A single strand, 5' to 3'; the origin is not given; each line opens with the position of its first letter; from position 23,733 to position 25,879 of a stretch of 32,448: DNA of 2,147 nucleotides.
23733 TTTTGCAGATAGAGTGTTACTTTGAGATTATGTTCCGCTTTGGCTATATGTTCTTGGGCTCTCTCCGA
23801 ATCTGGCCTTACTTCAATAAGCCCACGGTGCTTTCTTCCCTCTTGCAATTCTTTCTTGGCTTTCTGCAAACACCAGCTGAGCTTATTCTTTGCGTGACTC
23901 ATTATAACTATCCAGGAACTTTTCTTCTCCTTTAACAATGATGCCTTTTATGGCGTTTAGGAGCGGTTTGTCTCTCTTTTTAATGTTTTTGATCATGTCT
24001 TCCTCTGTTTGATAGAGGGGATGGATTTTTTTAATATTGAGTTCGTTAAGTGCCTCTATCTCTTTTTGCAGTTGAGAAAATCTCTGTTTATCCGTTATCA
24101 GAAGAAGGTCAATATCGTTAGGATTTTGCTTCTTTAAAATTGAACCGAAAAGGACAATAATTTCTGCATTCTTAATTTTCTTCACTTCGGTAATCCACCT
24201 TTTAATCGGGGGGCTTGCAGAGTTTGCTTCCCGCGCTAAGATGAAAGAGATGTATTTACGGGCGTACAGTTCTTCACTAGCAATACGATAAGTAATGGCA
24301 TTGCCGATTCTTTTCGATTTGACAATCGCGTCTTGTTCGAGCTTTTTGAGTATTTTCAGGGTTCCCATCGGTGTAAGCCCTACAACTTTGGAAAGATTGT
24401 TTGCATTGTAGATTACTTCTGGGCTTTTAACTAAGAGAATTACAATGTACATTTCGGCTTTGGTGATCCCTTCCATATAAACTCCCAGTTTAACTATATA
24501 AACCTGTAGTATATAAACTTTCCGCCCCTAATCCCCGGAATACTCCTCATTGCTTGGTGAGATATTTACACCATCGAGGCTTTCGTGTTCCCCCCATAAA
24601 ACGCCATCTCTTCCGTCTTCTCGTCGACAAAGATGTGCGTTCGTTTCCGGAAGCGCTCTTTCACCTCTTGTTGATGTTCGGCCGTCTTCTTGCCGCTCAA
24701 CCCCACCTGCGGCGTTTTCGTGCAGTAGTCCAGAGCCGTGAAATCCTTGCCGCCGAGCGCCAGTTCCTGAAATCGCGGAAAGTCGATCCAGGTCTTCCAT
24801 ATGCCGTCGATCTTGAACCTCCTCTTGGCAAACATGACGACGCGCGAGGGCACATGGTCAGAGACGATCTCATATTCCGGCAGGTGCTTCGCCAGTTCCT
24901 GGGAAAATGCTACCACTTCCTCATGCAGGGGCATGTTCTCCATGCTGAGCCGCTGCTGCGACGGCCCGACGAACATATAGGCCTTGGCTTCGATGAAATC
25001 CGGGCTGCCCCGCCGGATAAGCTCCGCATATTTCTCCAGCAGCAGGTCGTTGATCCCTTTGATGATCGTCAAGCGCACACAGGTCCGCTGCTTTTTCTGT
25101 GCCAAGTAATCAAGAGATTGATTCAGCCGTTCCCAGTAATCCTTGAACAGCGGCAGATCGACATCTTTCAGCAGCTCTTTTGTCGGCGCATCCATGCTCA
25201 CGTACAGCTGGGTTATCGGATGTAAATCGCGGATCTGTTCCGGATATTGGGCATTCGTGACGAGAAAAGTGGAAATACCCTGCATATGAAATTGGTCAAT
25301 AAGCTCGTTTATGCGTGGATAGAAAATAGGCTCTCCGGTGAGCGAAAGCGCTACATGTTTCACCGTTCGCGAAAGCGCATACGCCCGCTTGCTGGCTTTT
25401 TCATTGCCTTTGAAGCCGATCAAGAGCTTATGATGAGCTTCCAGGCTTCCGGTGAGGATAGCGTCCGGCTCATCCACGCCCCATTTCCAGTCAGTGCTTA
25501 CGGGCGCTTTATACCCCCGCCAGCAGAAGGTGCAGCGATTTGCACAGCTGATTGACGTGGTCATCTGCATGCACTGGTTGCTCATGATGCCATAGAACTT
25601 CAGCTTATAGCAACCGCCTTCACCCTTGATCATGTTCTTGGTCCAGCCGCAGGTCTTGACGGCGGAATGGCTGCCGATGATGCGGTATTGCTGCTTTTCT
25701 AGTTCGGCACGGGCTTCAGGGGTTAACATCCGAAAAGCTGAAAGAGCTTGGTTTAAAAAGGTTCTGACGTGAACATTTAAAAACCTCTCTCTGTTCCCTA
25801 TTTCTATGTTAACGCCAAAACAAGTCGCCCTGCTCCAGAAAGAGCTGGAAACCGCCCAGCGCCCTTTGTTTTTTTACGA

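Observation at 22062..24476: AT-rich four-gene accessory islet: unknown 114-aa protein, 294-aa GNAT-like protein, and wHTH-MNT/HEPN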

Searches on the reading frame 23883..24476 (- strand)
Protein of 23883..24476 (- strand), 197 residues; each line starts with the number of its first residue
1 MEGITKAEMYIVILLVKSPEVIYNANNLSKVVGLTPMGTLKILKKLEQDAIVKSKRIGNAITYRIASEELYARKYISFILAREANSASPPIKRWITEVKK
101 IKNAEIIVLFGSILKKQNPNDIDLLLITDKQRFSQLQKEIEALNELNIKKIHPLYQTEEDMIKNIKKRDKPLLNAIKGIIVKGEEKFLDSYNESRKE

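Call 3: search_protein_families(library=pfam, proteins=[window:23883-24476:-], max_evalue=1)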
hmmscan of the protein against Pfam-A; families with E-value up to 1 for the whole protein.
window:23883-24476:- (197 aa): 4 families
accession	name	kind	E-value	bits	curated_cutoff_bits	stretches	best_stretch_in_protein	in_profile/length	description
PF18765.7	Polbeta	-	2.4e-06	28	26.9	1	98-173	7-88/93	Polymerase beta, Nucleotidyltransferase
PF22014.2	DUF6932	-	3.5e-05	24.7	27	1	91-156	38-95/142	Family of unknown function (DUF6932)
PF01909.29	NTP_transf_2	-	0.0026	18.6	21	1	93-169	3-79/93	Nucleotidyltransferase domain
PF06938.16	DUF1285_N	-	0.12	12.6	29.3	1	93-130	23-57/67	Domain of unknown function (DUF1285), N-terminal domain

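Call 4: search_protein_families(library=ncbifam, proteins=[window:23883-24476:-], max_evalue=1)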
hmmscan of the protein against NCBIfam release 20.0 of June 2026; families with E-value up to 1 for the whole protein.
window:23883-24476:- (197 aa): 6 families
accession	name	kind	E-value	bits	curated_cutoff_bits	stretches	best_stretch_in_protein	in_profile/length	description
NF033788.1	HTH_metalloreg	subfamily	0.00022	21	55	1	24-70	27-73/77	metalloregulator ArsR/SmtB family transcription factor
TIGR02944.1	suf_reg_Xantho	equivalog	0.0014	19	110.65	1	10-68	13-70/130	SUF system Fe-S cluster assembly regulator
NF041413.1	ArsR_Rv2640c_fam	equivalog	0.011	16.2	155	1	9-73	45-109/118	Rv2640c family ArsR-like transcriptional regulator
NF047752.1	MntA_antitoxin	equivalog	0.025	14.5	60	1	100-147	3-50/106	type VII toxin-antitoxin system MntA family adenylyltransferase antitoxin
NF041852.1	trans_reg_HypR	equivalog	0.11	12.4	180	1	10-64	10-63/139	redox-sensitive transcriptional regulator HypR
NF006806.0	PRK09319.1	equivalog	0.13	10.9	764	1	70-151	460-538/561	bifunctional 3,4-dihydroxy-2-butanone-4-phosphate synthase/GTP cyclohydrolase II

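Call 5: search_protein_families(library=padloc, proteins=[window:23883-24476:-], max_evalue=1)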
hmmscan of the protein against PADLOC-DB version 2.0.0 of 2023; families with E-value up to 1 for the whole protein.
window:23883-24476:- (197 aa): 7 families
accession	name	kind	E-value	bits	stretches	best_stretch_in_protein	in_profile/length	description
PDLC04368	PDC-M05A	-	4.9e-13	47.4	1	9-171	16-176/201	-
PDLC04744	PDC-M63A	-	2.4e-06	25.6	1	91-149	43-103/152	-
PDLC04372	PDC-M05A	-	3.6e-06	25.3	1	43-172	19-146/167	-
PDLC04369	PDC-M05A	-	5.5e-05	20.9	1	12-161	19-162/201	-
PDLC04371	PDC-M05A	-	0.0004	18.1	1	6-138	31-162/211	-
PDLC04906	PDC-S09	-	0.0095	14.3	1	104-153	24-77/98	-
PDLC04904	PDC-S09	-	0.016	13.4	1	95-143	16-67/104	-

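Call 48: search_solved_structures(query=window:23883-24476:-, max_evalue=10, show_alignments=2)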
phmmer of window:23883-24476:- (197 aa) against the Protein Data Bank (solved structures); distinct sequences matched with E-value up to 10: 58.
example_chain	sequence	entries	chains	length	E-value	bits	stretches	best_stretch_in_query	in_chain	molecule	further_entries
6b2h_A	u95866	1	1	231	0.019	18.2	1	90-155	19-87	HIV-1 capsid protein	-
6b2g_A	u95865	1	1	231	0.019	18.1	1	90-155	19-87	HIV-1 capsid protein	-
8eep_A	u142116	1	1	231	0.022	18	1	90-155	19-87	Gag polyprotein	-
6skm_A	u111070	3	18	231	0.024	17.8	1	90-155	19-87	Gag protein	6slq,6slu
5fjb_A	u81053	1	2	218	0.025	17.8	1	90-155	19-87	GAG POLYPROTEIN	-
6y9v_A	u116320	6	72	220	0.025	17.8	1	90-155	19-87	Gag-Pol polyprotein | Gag protein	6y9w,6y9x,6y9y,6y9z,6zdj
3nte_A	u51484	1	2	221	0.025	17.8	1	90-155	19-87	HIV-1 capsid protein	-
6vws_A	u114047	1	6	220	0.026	17.7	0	90-155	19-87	HIV capsid protein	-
1e6j_P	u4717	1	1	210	0.027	17.7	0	91-155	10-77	CAPSID PROTEIN P24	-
7urt_A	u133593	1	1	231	0.029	17.6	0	90-155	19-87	Gag polyprotein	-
6skk_A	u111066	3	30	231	0.03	17.6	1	90-155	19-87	capsid protein | Gag protein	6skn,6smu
5w4o_A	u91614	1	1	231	0.03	17.5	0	90-155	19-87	Capsid protein p24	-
4usn_A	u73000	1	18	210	0.031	17.5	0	91-155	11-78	P24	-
3dik_A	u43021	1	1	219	0.031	17.5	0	90-155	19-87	Capsid protein p24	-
5mcx_A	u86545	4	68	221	0.032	17.4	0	90-155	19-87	Capsid protein p24 | HIV-1 Capsid Protein and spacer peptide 1 | Gag polyprotein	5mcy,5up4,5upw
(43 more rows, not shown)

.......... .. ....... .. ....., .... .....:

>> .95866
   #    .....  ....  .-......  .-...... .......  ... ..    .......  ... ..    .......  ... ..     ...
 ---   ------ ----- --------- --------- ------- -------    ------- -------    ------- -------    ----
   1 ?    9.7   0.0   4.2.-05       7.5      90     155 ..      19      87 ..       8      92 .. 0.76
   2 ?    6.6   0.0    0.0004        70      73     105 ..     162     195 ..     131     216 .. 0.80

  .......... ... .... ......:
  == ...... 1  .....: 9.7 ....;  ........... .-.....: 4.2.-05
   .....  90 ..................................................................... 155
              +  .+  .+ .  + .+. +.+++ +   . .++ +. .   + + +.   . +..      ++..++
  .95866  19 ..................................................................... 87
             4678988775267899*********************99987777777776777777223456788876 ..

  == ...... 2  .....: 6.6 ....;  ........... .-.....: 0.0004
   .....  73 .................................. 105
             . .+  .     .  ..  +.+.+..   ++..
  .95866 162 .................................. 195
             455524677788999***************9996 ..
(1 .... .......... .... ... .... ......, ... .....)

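Call 52: search_protein_families(library=phrogs, proteins=[window:23883-24476:-], max_evalue=0.1)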
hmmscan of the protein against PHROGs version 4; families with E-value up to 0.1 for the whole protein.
window:23883-24476:- (197 aa): 2 families
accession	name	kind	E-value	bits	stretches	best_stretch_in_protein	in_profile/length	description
phrog_9194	-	unknown function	0.069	14.1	1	114-140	68-94/156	-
phrog_1077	-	transcription regulation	0.096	14.1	1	26-102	31-105/126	transcriptional regulator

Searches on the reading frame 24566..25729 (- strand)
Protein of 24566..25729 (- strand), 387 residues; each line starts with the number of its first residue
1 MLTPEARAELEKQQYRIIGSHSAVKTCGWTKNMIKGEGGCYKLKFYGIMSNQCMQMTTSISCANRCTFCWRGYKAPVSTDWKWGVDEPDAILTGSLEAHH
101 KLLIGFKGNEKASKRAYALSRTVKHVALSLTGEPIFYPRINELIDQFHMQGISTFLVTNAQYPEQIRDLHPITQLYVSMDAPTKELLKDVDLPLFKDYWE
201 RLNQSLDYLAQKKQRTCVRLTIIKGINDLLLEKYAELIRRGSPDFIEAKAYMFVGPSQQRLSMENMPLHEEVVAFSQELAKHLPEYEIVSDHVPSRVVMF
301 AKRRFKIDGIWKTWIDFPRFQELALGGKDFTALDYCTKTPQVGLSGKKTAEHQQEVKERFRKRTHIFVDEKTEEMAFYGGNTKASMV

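Call 70: find_related_loci(query=window:24566-25729:-, collection=metagenome_contigs, flank=8000)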
Query window:24566-25729:- (387 aa) in metagenome_contigs; peptide patterns used: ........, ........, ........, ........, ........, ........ (x = any residue, [..] = any of these).
167 stretches matched a pattern; 138 encode a relative of the query (tblastn E <= 1e-3); the best 80 are kept; 80 distinct loci.
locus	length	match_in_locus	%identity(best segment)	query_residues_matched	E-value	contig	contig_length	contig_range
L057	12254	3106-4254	95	1-383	0e+0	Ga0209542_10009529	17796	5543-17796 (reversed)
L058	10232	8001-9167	76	1-385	0e+0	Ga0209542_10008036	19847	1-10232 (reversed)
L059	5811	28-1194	76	1-385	0e+0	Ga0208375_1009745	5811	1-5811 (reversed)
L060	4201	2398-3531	75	1-378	0e+0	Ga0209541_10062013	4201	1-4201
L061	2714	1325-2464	74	1-378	0e+0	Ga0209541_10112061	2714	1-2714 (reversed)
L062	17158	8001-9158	74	1-378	0e+0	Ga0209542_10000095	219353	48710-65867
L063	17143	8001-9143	72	1-378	0e+0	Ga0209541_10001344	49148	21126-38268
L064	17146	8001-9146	72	1-378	0e+0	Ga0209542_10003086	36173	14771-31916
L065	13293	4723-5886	73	1-380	0e+0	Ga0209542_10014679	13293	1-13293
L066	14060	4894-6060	73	1-383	0e+0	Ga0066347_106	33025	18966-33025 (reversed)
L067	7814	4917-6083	73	1-383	0e+0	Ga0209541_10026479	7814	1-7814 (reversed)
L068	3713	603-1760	73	1-378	0e+0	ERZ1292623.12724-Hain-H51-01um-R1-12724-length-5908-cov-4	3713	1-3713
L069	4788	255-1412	73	1-378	0e+0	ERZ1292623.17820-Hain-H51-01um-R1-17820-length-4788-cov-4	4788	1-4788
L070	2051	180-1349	72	1-382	0e+0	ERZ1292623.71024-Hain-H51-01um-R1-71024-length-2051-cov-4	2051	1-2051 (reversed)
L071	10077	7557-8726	72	1-384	0e+0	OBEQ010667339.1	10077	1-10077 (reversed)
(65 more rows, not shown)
